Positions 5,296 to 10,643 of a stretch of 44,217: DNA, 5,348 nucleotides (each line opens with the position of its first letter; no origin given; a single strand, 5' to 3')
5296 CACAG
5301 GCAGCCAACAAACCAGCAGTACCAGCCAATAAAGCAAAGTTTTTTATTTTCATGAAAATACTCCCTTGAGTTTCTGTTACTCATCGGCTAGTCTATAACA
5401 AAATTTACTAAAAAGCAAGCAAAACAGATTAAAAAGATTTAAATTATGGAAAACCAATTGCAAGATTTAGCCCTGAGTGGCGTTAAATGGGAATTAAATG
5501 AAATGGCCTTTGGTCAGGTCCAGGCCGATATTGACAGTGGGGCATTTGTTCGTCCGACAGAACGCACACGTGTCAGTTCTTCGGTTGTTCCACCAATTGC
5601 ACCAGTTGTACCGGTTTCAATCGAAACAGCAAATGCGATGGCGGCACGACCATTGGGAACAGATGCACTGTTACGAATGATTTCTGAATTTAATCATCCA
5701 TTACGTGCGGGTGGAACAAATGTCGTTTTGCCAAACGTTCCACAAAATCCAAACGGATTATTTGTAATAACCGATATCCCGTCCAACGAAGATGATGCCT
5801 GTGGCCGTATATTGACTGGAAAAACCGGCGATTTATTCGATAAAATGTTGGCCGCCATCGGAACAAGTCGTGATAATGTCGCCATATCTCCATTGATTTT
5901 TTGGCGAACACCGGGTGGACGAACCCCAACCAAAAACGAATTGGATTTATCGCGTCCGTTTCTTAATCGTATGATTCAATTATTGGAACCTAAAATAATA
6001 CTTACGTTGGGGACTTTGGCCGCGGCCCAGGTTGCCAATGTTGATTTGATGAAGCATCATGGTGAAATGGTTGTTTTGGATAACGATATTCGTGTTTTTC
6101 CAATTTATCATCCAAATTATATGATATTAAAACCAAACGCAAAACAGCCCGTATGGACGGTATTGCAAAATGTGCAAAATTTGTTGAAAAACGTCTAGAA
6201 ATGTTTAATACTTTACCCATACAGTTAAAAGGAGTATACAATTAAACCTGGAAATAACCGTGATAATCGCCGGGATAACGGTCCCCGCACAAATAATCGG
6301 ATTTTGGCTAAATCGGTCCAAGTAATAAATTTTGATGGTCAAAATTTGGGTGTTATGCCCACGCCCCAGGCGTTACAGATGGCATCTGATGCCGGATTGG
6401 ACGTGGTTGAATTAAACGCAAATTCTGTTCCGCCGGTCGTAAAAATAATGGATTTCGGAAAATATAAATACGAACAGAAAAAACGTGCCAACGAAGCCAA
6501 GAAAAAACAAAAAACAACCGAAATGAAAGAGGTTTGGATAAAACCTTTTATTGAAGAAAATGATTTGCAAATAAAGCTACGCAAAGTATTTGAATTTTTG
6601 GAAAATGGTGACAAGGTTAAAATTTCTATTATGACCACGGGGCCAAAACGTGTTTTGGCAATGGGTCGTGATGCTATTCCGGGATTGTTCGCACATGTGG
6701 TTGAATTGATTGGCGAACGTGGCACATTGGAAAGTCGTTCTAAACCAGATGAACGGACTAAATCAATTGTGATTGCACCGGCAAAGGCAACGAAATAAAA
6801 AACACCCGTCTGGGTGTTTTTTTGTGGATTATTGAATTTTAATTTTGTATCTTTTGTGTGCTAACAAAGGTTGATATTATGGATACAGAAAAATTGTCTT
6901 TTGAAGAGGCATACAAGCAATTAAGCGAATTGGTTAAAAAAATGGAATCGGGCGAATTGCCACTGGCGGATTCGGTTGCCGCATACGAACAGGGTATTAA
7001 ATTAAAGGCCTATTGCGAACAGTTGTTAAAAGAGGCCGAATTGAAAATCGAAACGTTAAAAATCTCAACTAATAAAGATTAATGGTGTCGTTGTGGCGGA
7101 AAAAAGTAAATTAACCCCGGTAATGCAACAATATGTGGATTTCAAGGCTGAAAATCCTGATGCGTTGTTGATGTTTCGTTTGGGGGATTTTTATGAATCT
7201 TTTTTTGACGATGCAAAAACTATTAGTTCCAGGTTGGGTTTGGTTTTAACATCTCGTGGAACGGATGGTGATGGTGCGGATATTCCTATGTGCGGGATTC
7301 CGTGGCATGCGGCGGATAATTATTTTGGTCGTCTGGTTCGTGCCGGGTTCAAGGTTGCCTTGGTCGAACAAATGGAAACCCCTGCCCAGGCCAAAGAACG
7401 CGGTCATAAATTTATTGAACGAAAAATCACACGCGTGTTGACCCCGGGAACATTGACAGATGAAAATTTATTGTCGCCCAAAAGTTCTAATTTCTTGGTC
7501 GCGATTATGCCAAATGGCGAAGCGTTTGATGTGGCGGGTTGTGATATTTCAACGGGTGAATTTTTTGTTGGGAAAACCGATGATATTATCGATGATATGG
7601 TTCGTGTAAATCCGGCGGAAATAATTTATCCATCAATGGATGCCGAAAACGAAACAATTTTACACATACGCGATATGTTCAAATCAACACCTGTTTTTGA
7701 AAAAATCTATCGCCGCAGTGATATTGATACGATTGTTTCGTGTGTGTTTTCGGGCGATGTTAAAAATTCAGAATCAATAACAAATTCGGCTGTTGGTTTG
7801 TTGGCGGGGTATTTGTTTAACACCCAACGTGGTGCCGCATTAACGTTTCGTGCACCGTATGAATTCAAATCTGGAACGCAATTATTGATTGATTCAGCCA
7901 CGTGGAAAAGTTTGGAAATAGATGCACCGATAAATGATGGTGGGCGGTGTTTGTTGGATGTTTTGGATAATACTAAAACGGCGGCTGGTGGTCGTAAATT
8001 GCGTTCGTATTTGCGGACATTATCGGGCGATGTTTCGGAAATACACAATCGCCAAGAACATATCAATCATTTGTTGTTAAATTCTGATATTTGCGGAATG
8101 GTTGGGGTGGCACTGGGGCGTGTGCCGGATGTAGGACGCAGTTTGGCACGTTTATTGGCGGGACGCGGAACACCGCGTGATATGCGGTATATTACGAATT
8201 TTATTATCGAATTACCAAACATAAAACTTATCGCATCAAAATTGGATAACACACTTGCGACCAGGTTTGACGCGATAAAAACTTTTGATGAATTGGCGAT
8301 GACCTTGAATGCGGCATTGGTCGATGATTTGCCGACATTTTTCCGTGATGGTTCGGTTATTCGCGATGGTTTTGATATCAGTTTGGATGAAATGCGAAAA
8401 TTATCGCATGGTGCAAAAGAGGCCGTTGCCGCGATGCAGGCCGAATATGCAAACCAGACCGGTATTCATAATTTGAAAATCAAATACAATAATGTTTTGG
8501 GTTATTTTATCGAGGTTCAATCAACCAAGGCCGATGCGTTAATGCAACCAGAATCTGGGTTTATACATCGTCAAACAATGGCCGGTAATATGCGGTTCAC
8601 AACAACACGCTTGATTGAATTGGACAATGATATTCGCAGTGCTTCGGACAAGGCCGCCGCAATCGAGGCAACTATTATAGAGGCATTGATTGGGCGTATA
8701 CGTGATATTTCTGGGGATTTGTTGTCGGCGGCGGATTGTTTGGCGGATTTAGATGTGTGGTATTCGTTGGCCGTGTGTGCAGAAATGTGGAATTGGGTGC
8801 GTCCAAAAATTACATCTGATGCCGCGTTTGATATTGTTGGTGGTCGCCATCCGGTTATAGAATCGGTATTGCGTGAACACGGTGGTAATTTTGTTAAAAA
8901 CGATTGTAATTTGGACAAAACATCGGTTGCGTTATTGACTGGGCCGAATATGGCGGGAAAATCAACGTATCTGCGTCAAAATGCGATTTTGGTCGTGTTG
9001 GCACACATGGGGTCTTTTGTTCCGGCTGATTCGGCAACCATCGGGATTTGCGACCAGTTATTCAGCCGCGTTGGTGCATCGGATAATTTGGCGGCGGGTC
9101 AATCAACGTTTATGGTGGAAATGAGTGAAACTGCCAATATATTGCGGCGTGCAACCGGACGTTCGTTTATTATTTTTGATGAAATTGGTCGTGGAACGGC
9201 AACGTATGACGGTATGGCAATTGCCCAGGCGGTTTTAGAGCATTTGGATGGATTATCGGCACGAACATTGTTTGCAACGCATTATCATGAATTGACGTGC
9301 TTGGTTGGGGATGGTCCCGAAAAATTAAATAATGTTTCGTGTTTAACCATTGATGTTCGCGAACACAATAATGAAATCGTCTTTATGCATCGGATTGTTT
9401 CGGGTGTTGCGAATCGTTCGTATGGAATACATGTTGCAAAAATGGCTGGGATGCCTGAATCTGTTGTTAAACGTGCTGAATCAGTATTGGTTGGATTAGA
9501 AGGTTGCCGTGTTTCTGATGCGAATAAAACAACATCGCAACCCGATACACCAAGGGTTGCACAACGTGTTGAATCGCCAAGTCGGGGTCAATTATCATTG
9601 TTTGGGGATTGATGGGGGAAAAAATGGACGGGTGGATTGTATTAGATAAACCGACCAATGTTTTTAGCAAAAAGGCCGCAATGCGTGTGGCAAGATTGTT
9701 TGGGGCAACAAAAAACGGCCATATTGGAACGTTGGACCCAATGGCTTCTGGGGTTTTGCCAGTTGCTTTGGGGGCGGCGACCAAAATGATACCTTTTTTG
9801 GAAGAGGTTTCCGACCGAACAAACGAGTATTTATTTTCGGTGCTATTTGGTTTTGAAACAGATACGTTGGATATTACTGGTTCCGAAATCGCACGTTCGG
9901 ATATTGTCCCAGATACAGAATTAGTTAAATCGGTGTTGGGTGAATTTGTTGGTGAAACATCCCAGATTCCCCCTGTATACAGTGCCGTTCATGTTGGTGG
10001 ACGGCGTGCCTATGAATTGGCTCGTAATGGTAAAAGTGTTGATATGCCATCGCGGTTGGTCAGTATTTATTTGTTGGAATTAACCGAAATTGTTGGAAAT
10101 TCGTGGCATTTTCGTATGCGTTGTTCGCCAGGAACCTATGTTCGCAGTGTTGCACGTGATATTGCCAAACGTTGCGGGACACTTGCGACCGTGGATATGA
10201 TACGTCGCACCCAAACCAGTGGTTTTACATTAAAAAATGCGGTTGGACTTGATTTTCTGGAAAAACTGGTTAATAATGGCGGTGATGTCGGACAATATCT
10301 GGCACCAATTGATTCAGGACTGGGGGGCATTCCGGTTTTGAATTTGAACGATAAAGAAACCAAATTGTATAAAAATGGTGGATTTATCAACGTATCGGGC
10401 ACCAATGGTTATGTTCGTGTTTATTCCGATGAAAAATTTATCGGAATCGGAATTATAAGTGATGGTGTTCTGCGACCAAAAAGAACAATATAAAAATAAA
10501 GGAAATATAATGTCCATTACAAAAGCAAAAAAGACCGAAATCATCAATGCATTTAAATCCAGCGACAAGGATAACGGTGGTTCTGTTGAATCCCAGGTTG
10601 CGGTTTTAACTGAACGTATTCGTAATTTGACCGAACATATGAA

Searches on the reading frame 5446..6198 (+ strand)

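Call 8: search_protein_families(library=pfam, proteins=[window:5446-6198:+], max_evalue=0.00001)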
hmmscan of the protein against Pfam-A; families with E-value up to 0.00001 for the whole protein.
window:5446-6198:+ (250 aa): 1 family
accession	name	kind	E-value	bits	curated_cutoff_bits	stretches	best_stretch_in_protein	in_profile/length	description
PF03167.25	UDG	-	8.3e-20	71.7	24.3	1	105-237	10-137/141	Uracil DNA glycosylase superfamily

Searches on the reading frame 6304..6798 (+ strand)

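Call 8: search_protein_families(library=pfam, proteins=[window:6304-6798:+], max_evalue=0.00001)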
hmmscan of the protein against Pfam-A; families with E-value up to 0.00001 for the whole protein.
window:6304-6798:+ (164 aa): 2 families
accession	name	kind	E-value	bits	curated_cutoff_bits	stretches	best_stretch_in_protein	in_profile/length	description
PF05198.21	IF3_N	-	2.5e-25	88.9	26.9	1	2-65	7-70/70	Translation initiation factor IF-3, N-terminal domain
PF00707.27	IF3_C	-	9.2e-14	51.6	34.8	1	73-159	2-85/86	Translation initiation factor IF-3, C-terminal domain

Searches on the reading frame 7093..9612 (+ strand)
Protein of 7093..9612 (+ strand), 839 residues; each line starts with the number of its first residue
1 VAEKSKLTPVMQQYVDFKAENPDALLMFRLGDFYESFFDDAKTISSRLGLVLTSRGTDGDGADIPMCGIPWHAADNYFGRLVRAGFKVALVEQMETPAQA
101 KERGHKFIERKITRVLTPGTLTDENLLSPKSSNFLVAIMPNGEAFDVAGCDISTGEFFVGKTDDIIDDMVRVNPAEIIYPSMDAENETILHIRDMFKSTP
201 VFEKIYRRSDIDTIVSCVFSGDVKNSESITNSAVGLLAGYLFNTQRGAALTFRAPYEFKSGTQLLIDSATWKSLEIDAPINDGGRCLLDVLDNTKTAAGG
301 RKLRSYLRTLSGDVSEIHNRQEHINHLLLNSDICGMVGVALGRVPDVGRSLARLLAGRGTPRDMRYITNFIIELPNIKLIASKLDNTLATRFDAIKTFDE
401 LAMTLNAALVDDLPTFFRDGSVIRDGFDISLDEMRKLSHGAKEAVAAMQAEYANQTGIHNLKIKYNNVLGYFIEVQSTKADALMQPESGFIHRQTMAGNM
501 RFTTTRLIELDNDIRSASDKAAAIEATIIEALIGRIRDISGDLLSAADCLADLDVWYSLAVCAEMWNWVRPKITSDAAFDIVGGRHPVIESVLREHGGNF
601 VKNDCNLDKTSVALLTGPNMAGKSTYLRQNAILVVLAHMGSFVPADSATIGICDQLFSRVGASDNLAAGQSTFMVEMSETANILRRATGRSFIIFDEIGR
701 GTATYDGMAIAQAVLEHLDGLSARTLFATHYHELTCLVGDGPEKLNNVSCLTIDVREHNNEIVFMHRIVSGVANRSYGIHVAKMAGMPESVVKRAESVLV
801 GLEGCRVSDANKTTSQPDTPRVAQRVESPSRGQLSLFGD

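Call 8: search_protein_families(library=pfam, proteins=[window:7093-9612:+], max_evalue=0.00001)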
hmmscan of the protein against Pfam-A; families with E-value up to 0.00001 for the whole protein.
window:7093-9612:+ (839 aa): 5 families
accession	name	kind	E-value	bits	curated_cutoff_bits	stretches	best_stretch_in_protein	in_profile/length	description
PF00488.27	MutS_V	-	1.5e-79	266.8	30.2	1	614-802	2-187/188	MutS domain V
PF01624.25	MutS_I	-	5.7e-40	136.5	20.6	1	8-124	1-112/113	MutS domain I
PF05192.23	MutS_III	-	4.4e-29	102.6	34.1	1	269-560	1-194/194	MutS domain III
PF05190.23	MutS_IV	-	1.7e-20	73.5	22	1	426-519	1-91/92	MutS family domain IV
PF05188.22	MutS_II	-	1.2e-08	35.9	25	1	133-211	1-79/133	MutS domain II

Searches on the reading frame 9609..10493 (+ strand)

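Call 8: search_protein_families(library=pfam, proteins=[window:9609-10493:+], max_evalue=0.00001)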
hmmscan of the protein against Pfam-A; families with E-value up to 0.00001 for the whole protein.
window:9609-10493:+ (294 aa): 2 families
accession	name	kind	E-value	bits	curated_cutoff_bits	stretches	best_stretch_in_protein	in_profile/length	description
PF01509.24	TruB_N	-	1.8e-44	152.1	27.3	1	29-178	2-149/149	TruB family pseudouridylate synthase (N terminal domain)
PF09157.17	TruB-C_2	-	2.4e-09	37.4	21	1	242-293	1-56/57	Pseudouridine synthase II TruB, C-terminal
